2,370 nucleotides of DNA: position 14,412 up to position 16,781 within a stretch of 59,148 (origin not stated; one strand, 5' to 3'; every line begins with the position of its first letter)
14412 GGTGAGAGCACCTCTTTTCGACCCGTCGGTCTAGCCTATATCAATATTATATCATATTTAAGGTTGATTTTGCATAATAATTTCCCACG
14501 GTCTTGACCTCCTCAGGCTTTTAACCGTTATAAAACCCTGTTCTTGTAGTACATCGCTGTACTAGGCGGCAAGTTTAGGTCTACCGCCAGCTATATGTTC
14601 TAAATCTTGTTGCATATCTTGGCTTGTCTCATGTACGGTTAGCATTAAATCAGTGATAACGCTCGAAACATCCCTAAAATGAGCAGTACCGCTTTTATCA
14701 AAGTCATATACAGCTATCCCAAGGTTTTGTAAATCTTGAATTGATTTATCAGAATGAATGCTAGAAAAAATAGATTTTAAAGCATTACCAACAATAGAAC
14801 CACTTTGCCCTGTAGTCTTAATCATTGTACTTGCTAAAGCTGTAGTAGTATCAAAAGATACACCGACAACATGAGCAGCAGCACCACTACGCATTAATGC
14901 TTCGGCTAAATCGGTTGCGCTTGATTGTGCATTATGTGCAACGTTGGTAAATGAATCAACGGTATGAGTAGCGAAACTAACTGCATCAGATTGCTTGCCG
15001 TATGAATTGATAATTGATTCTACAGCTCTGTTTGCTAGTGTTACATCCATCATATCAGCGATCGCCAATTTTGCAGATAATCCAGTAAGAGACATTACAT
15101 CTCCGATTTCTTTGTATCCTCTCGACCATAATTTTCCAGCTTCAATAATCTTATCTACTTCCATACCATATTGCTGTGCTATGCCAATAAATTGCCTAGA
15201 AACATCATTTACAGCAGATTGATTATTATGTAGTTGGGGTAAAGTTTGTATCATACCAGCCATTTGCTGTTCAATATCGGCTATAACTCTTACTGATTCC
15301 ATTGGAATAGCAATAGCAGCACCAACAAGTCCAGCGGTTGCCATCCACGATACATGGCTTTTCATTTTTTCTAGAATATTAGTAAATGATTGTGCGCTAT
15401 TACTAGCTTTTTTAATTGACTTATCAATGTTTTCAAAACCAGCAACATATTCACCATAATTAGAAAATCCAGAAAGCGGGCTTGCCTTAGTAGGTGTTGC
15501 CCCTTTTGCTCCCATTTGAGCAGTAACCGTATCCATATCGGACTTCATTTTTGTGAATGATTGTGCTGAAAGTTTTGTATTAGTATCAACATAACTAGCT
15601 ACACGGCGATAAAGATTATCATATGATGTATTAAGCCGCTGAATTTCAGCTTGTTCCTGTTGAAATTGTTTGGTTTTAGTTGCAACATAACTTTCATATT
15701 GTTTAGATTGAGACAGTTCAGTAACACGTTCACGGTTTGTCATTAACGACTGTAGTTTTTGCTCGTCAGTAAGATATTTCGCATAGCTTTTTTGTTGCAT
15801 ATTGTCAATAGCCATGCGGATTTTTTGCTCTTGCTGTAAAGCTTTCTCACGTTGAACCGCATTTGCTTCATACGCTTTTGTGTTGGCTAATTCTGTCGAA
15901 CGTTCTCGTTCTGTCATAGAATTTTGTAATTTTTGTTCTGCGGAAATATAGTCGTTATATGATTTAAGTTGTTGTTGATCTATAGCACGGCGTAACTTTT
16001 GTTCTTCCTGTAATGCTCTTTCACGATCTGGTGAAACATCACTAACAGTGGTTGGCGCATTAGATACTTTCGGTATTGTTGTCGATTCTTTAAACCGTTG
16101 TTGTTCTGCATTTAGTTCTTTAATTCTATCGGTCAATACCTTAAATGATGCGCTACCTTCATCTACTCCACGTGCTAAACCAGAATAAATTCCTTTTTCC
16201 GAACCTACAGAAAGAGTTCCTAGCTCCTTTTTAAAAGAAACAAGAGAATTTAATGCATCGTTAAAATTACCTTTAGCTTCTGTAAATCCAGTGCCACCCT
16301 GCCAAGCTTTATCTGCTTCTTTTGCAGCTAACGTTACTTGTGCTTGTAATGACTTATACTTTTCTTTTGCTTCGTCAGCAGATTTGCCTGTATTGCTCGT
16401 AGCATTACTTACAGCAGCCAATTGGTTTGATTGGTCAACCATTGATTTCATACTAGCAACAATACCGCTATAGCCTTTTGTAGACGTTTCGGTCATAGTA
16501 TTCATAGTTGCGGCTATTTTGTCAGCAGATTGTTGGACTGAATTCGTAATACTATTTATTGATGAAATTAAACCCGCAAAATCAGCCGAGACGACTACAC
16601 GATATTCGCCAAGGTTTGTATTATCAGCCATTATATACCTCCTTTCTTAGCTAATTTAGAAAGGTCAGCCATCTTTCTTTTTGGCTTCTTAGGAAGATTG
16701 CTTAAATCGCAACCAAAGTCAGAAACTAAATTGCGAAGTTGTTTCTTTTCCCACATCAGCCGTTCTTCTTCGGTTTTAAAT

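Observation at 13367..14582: Group I intron splits the tape measure gene; P1, P10 and omega-G fix the junctions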

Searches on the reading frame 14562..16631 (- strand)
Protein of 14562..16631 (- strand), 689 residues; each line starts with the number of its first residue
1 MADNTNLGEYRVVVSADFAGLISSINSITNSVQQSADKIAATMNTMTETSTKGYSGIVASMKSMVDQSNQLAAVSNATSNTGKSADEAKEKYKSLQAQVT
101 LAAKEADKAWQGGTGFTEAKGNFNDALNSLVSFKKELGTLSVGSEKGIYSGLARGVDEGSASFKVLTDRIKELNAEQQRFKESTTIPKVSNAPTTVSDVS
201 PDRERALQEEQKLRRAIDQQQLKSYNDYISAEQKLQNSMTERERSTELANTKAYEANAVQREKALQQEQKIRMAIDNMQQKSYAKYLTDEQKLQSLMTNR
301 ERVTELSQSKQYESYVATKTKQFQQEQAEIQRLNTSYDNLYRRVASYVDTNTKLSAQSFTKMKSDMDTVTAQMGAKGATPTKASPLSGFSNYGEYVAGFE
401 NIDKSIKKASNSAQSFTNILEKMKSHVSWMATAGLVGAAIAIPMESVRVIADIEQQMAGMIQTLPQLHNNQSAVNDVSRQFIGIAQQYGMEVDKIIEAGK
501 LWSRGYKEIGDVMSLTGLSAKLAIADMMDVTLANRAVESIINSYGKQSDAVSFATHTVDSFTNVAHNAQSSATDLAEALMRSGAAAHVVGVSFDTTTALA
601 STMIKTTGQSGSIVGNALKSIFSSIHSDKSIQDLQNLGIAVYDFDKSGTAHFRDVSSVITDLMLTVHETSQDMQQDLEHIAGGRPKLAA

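Call 5: search_protein_families(library=pfam, proteins=[window:14562-16631:-], max_evalue=0.1)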
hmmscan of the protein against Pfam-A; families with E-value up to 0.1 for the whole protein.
window:14562-16631:- (689 aa): 1 family
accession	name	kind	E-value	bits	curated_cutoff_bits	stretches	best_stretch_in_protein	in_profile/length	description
PF10145.14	PhageMin_Tail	-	9.4e-22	78.3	33.2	2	486-675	9-193/201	Phage-related minor tail protein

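Call 10: search_protein_families(library=phrogs, proteins=[window:14562-16631:-], max_evalue=0.01)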
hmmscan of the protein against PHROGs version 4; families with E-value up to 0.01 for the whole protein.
window:14562-16631:- (689 aa): 8 families
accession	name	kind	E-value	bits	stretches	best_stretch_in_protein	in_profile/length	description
phrog_4211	-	tail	1.8e-24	86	1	397-684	559-840/2625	tail length tape measure protein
phrog_991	-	tail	8.5e-19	67.7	1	222-672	80-512/1966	tail length tape measure protein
phrog_14917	-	tail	1.7e-15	56.6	1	404-678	290-555/2249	tail length tape measure protein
phrog_28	-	tail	1.7e-13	51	1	160-646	137-475/1228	tail length tape measure protein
phrog_167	-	tail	1.7e-11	43.6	1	213-674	65-501/1555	tail length tape measure protein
phrog_9696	-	tail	6.4e-09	35.1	1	404-683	41-306/1415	tail length tape measure protein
phrog_1293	-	tail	1.3e-08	34.1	2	293-663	62-403/1424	tail length tape measure protein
phrog_669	-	lysis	9.9e-07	27.4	1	580-644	1-66/1946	endolysin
